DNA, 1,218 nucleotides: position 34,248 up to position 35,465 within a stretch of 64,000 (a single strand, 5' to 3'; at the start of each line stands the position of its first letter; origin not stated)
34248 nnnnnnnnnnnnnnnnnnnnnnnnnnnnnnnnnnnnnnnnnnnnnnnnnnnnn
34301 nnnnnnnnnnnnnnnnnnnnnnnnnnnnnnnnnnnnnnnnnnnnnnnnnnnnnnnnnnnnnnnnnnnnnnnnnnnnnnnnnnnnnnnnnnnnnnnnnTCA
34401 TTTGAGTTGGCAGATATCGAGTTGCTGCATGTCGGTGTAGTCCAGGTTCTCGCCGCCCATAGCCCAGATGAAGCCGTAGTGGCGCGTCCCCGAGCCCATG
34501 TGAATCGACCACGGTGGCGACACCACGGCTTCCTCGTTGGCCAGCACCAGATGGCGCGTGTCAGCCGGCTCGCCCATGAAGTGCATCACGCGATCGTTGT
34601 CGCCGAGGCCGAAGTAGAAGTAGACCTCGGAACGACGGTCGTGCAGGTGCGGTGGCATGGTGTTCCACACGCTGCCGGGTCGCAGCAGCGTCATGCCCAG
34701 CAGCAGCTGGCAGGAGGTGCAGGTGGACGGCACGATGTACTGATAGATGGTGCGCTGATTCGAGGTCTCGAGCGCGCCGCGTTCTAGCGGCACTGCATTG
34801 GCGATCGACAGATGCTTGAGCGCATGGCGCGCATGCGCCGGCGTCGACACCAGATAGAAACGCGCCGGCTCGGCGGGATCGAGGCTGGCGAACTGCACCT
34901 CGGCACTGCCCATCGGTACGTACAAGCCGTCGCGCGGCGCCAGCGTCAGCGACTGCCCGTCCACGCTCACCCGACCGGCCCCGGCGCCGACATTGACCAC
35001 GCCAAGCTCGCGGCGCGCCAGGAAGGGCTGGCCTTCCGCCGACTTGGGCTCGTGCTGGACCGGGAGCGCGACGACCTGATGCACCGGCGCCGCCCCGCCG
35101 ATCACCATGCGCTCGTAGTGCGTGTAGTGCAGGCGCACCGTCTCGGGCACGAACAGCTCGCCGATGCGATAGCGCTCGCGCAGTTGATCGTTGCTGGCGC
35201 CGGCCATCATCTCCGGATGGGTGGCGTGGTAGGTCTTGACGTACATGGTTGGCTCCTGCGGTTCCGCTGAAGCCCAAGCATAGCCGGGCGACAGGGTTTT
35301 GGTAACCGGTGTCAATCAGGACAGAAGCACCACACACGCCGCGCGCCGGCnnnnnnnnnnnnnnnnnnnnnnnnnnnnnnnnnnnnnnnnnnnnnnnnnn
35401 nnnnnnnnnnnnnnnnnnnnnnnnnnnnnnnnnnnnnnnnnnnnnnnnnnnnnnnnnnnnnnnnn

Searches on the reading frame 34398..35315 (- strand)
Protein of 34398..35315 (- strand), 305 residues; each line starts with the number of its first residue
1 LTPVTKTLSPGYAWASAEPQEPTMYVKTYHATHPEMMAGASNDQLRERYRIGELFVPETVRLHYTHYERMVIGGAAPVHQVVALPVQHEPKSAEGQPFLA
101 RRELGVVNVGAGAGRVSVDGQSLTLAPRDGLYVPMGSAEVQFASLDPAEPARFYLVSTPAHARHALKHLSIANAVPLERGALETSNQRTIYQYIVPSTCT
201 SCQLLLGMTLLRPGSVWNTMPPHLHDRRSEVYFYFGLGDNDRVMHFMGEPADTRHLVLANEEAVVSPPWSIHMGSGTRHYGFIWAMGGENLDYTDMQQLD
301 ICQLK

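Call 22: search_protein_families(library=pfam, proteins=[window:34398-35315:-], max_evalue=0.001)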
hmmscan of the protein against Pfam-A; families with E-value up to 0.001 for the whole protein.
window:34398-35315:- (305 aa): 1 family
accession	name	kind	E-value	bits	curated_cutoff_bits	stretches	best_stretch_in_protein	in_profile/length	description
PF04962.18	KduI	-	3e-28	99.3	23.9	1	94-290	40-248/262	KduI/IolB family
